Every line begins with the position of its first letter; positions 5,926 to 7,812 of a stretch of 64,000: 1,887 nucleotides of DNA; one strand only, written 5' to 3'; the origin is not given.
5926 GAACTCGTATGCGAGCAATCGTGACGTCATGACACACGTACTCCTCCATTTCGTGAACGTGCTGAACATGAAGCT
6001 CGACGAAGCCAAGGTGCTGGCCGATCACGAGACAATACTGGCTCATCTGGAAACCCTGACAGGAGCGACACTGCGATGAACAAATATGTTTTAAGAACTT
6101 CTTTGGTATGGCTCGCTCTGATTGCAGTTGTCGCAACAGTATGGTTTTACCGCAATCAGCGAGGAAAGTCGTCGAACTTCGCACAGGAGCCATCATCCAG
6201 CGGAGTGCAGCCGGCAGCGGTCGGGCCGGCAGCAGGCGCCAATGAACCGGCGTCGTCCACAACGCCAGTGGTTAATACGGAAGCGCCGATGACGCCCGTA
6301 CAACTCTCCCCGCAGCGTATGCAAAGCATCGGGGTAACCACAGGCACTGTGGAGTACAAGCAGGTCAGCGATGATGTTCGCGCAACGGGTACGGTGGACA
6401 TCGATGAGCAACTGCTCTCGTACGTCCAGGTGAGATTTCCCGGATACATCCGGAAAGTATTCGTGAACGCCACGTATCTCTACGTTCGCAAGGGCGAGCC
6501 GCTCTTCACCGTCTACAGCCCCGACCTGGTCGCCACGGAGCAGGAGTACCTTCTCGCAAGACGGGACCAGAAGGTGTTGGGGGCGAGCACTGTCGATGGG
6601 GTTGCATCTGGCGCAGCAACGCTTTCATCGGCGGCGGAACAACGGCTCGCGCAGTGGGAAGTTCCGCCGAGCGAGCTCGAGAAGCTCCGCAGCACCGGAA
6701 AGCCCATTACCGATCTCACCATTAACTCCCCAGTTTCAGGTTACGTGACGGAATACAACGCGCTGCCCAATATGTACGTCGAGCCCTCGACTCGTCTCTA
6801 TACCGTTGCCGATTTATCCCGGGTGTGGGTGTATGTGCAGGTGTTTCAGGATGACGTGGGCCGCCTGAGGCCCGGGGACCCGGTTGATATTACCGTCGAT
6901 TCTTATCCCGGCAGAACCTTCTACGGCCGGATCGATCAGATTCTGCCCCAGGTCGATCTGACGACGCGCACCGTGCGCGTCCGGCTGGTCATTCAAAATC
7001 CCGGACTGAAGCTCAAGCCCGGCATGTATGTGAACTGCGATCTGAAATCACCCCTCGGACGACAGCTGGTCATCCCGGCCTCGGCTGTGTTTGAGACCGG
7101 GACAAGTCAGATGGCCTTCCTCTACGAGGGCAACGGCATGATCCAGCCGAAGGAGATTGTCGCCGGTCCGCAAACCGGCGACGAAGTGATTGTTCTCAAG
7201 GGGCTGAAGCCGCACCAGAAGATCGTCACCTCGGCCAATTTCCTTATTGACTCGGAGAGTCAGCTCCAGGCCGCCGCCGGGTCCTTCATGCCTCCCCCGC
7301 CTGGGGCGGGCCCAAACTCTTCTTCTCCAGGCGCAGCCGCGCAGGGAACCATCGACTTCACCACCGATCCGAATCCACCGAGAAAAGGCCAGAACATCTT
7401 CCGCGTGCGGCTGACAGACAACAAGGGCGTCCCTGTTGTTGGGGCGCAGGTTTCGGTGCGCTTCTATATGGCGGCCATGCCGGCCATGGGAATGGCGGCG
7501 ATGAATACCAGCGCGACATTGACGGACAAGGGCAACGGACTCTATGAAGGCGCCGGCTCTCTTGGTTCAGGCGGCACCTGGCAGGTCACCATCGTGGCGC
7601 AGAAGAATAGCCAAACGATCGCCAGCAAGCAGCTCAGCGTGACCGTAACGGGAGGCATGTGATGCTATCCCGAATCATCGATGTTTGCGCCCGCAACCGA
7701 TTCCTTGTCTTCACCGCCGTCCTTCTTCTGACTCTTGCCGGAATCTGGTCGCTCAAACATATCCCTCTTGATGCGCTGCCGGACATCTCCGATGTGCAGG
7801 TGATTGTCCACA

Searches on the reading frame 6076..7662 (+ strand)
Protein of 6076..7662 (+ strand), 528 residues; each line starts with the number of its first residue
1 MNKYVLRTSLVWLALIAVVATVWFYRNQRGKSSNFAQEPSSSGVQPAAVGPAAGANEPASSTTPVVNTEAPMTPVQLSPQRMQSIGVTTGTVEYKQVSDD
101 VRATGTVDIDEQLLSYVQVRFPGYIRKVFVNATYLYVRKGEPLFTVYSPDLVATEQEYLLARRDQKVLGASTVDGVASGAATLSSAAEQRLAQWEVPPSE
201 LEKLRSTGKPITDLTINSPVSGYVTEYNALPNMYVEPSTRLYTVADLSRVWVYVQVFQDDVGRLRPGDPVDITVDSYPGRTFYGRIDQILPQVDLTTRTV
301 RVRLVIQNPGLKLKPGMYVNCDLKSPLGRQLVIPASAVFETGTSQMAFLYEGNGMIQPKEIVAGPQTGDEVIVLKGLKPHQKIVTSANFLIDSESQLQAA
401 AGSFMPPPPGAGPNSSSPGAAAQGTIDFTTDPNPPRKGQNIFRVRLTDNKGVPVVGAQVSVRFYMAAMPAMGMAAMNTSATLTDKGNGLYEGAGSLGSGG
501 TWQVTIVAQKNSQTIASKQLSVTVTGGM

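Call 59: search_protein_families(library=pfam, proteins=[window:6076-7662:+], max_evalue=0.001)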
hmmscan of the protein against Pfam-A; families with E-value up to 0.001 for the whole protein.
window:6076-7662:+ (528 aa): 3 families
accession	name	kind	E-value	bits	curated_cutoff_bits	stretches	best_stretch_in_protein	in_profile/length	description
PF16576.10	HlyD_D23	-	8.4e-74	247.9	30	1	97-319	2-214/214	Barrel-sandwich domain of CusB or HlyD membrane-fusion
PF13437.12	HlyD_3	-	1.5e-19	71.1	22.2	1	215-316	1-106/106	HlyD family secretion protein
PF13115.11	YtkA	-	1.4e-15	58.2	25.9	1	425-506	8-84/85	YtkA-like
